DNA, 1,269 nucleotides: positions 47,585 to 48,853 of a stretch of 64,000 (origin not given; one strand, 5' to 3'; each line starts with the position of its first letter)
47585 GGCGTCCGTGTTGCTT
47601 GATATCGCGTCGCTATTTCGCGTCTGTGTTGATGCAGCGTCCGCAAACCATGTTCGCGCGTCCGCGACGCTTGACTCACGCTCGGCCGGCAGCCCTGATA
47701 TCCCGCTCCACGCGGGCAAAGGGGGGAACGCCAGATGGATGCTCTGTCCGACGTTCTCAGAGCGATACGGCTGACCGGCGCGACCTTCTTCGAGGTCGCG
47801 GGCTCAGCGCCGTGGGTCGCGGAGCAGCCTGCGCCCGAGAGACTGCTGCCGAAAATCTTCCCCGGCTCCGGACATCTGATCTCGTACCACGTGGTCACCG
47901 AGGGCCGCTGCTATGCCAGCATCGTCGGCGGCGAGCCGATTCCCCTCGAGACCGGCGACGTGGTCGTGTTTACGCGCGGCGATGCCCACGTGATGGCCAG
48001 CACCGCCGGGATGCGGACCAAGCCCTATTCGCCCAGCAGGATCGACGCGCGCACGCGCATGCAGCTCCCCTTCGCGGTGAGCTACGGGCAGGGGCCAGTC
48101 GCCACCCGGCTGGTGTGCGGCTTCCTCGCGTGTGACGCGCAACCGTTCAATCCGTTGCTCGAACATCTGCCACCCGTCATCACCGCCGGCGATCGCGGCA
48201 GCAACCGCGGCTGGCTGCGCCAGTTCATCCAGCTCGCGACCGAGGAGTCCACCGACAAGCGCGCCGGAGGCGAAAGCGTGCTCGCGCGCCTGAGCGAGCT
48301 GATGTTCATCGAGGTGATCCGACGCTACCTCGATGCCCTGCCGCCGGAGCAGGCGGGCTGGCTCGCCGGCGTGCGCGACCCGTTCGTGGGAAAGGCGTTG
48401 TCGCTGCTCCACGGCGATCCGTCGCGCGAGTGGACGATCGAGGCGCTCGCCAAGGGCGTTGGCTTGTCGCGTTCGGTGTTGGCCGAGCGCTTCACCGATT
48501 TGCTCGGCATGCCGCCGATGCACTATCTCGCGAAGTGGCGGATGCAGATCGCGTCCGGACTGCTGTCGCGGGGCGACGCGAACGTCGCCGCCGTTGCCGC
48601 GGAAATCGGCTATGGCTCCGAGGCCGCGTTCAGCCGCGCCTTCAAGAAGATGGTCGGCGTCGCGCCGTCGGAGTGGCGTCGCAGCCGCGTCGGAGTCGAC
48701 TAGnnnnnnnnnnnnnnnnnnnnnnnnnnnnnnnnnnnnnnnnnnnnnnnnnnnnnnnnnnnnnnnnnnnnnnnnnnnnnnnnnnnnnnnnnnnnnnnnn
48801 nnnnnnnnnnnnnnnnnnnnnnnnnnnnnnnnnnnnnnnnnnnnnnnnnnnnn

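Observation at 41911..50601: Putative uncharacterised ring-cleavage/decarboxylation catabolic cluster with orphan TctC binding proteins and an AraC regulator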

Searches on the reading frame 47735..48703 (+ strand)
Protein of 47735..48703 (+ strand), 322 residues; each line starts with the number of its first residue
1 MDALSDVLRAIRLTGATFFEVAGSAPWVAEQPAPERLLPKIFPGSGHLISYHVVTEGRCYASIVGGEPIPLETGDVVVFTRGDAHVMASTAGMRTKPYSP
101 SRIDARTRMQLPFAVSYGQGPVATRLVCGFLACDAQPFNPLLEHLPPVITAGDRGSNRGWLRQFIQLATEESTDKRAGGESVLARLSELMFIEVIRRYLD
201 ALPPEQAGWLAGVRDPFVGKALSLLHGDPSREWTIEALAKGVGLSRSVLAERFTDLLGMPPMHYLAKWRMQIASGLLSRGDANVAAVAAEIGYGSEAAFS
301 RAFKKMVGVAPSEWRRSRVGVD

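Call 4: search_protein_families(library=pfam, proteins=[window:47735-48703:+], max_evalue=0.01)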
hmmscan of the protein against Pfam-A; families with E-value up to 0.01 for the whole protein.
window:47735-48703:+ (322 aa): 4 families
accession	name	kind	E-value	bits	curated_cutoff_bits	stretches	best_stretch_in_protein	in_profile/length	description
PF12852.13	Cupin_6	-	6.8e-48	163.3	26.7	1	2-200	1-183/183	Cupin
PF12833.13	HTH_18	-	1.1e-22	80.6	33.6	1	238-316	1-79/80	Helix-turn-helix domain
PF00165.29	HTH_AraC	-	3.1e-11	43.5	26.6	1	283-316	10-42/42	Bacterial regulatory helix-turn-helix proteins, AraC family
PF07883.17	Cupin_2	-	0.00012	22.2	27.2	1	52-89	22-58/70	Cupin domain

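Call 8: search_protein_families(library=ncbifam, proteins=[window:47735-48703:+], max_evalue=0.001)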
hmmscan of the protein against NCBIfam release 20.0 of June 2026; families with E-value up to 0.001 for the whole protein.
window:47735-48703:+ (322 aa): 28 families (the best 25 are shown)
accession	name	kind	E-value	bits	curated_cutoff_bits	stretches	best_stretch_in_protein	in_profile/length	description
NF040475.1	chlor_reg_RclR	equivalog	1.8e-31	109.5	400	1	120-316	81-277/284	reactive chlorine-specific transcriptional regulator RclR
NF007860.0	PRK10572.1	equivalog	2.6e-16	59.3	208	1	185-318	152-285/292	arabinose operon transcriptional regulator AraC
NF006902.0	PRK09393.1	equivalog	8.9e-16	58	425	1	218-317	222-321/327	transcriptional regulator FtrA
NF049968.1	QhpR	equivalog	5.9e-11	42.1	250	1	232-315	202-284/284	AraC-like transcriptional regulator QhpR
TIGR04094.1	adjacent_YSIRK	equivalog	7.6e-11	41.6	200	1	230-315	299-383/383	YSIRK-targeted surface antigen transcriptional regulator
NF041686.2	ant_diox_reg_AndR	equivalog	1.8e-10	40.9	350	1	155-317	155-320/321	anthranilate 1,2-dioxygenase regulatory protein AndR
NF047455.1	TF_Staph_AryK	equivalog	1.2e-09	37.1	850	1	213-317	154-258/759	transcriptional regulator AryK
NF010028.0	PRK13503.1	equivalog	2.3e-09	37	288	1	225-319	180-274/278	HTH-type transcriptional activator RhaS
NF049932.1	TranspRegBtr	equivalog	3.3e-09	35.8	900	1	232-318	180-266/531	bacillibactin transport transcriptional regulator Btr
NF010025.2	PRK13500.1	equivalog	3.7e-09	36.6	525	1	161-317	126-277/282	HTH-type transcriptional activator RhaR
NF011732.0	PRK15185.1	equivalog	4.7e-09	36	354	1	222-314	212-303/309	transcriptional regulator HilD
NF047788.1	TransRegPocR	equivalog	1.1e-08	34.7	500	1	217-318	190-291/296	transcriptional regulator PocR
TIGR02297.1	HpaA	equivalog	1.1e-08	34.7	274.65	1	161-316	134-286/287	4-hydroxyphenylacetate catabolism regulatory protein HpaA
NF052371.1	TransRegGbdRPseu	equivalog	1.3e-07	30.9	480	1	185-317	195-326/365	choline metabolism transcriptional regulator GbdR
NF010026.0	PRK13501.1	equivalog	5.2e-07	29.1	363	1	223-317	183-277/290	HTH-type transcriptional activator RhaR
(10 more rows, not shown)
